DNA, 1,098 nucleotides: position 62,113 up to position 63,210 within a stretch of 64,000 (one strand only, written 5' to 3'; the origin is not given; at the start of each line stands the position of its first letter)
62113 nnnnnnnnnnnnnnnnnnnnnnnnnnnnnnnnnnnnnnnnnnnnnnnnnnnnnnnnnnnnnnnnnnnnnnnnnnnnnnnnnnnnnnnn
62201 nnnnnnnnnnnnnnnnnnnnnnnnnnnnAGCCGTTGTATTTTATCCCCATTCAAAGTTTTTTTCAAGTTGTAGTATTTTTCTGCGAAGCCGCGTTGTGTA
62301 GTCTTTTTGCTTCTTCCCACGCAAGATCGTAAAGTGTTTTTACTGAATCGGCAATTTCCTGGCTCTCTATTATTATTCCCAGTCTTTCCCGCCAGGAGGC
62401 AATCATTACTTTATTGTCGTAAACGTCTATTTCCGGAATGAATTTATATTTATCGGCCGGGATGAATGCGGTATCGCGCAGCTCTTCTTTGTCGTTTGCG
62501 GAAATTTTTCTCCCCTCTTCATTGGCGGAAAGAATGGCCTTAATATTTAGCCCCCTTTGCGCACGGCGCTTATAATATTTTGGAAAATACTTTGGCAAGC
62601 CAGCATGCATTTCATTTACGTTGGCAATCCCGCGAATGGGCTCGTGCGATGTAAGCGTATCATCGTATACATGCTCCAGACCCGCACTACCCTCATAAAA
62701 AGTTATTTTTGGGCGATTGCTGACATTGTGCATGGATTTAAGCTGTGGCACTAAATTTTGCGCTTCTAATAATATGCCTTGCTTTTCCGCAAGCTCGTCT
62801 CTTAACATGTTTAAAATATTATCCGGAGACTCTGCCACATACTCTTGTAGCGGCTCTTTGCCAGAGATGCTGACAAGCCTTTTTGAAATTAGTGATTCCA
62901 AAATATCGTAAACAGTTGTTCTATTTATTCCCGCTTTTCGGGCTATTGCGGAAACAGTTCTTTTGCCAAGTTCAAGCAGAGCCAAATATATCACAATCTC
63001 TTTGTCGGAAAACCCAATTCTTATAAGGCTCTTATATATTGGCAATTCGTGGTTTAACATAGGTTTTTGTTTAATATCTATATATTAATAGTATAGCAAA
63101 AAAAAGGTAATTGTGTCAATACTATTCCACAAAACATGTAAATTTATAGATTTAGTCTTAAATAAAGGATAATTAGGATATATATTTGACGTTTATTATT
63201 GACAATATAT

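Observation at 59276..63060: Candidate undescribed module: a TrmB-like wHTH, a DUF-like 116-aa protein, a 99-aa protein (R-x4-H) and a GHKL ATPase with ATGA-overlapping junctions, followed by Phd-VapC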

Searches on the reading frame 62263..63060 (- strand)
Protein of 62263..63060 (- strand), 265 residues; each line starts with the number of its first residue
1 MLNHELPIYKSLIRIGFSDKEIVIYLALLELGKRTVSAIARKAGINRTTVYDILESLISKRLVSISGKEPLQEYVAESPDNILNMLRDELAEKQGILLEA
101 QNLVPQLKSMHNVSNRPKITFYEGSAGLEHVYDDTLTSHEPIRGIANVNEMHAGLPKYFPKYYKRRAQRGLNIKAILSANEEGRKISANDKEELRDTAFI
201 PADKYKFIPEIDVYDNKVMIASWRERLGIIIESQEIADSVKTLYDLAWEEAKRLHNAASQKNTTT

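Call 3: search_protein_families(library=pfam, proteins=[window:62263-63060:-], max_evalue=1)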
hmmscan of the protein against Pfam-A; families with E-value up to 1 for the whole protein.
window:62263-63060:- (265 aa): 23 families
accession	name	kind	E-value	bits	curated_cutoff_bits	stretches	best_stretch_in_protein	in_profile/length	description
PF01978.25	TrmB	-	1.6e-15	57.2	25.6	1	14-79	3-67/68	Sugar-specific transcriptional regulator TrmB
PF09339.16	HTH_IclR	-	0.00025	21.2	22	1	30-63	14-48/52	IclR helix-turn-helix domain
PF08221.17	HTH_9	-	0.00039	20.9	23.4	1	24-64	18-58/62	RNA polymerase III subunit RPC82 helix-turn-helix domain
PF13551.12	HTH_29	-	0.00066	20.2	28.1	1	24-62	4-41/64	Winged helix-turn helix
PF24409.1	wHTH-PRTase_assc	-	0.0016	18.9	27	1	24-66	2-44/83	wHTH-PRTase associated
PF13518.12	HTH_28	-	0.0026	18.3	25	1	32-54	12-33/52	Helix-turn-helix domain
PF02796.21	HTH_7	-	0.0027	18.2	23.8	1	27-54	16-42/45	Helix-turn-helix domain of resolvase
PF21476.4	PF0610-like_N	-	0.0059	17.3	33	1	27-56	8-37/50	PF0610-like, N-terminal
PF13730.12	HTH_36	-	0.0089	16.2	25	1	18-62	4-54/55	Helix-turn-helix domain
PF13542.12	HTH_Tnp_ISL3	-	0.013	15.4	27.4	1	26-56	19-49/51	Helix-turn-helix domain of transposase family ISL3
PF12802.13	MarR_2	-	0.017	15.7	27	1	27-63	13-50/61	MarR family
PF21984.2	DnaD_N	-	0.019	15.6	27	1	15-77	12-79/101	DnaD N-terminal domain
PF13384.12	HTH_23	-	0.021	15.1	24.6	1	30-54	16-38/50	Homeodomain-like domain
PF12840.13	HTH_20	-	0.045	14.2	27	1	24-57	9-42/51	Helix-turn-helix domain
PF01022.26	HTH_5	-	0.045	14.1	22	1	27-64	10-46/47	Bacterial regulatory protein, arsR family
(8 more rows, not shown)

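Call 4: search_protein_families(library=padloc, proteins=[window:62263-63060:-], max_evalue=1)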
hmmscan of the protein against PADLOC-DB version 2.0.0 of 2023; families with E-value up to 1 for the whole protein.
window:62263-63060:- (265 aa): 10 families
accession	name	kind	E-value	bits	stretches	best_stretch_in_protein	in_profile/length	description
PDLC01268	CasR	-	2e-06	25.9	1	16-69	121-172/179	"CAS-I,CAS-II,CAS-III,CAS-IV,CAS-V,CAS-VI; associated_signaling"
PDLC01434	CasR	-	2.3e-05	22.4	1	11-68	124-176/191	"CAS-I,CAS-II,CAS-III,CAS-IV,CAS-V,CAS-VI; associated_signaling"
PDLC01857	CARF3--CARF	-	0.00043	18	1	32-75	142-184/201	-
PDLC01858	CARF3--CARF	-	0.00045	18.2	1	13-64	140-188/204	-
PDLC01044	Csa3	-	0.0014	16.6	1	13-65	130-180/194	Type I-A associated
PDLC01863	CARF3--CARF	-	0.0027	15.5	1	14-66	114-165/182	-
PDLC01848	CARF3--CARF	-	0.0068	14.1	1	21-66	139-182/197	-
PDLC01438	Csa3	-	0.0085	14.2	1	26-109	154-236/305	"CAS-I,CAS-II,CAS-III,CAS-IV,CAS-V,CAS-VI; associated_signaling"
PDLC04133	mad1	-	0.012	13.9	1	35-55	7-27/60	mads_1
PDLC01849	CARF3--CARF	-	0.024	12.3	1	15-63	134-181/197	-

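Call 5: search_protein_families(library=ncbifam, proteins=[window:62263-63060:-], max_evalue=1)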
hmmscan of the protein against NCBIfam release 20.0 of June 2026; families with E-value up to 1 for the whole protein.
window:62263-63060:- (265 aa): 10 families
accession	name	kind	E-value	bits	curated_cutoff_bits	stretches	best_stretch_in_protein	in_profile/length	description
NF047390.1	TransRegTrmBL1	equivalog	7.8e-10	38.2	650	1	7-96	5-93/341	HTH-type sugar sensing transcriptional regulator TrmBL1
NF040851.1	tran_reg_TrmB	equivalog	3.8e-09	36.2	600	1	8-118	7-110/338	HTH-type sugar-sensing transcriptional regulator TrmB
NF047392.1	TransRegTrmBHalo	equivalog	8.4e-09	34.9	500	1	14-93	15-93/349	HTH-type sugar sensing transcriptional regulator TrmB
TIGR01884.1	cas_HTH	subfamily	4.6e-06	26.2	60.2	1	14-69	137-192/202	CRISPR-associated CARF protein Csa3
NF040939.2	trans_reg_lrs14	equivalog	1.8e-05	24.7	90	1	16-67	18-70/103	Lrs14 family HTH-type transcriptional regulator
NF053606.1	Sta1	subfamily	0.00021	21.3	80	1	16-65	17-66/100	Sta1 family transcriptional regulator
TIGR04111.1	BcepMu_gp16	hypoth_equivalog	0.016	15.1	34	1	35-56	15-36/55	phage-associated protein, BcepMu gp16 family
NF041141.1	tran_reg_TrmBL2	equivalog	0.021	14.3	530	1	21-101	20-99/264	HTH-type transcriptional regulator TrmBL2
NF007341.0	PRK09834.1-3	equivalog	0.077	12.1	269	1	27-65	21-59/274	DNA-binding transcriptional regulator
NF033546.1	transpos_IS21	equivalog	0.1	12.1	160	1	33-90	8-57/294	IS21 family transposase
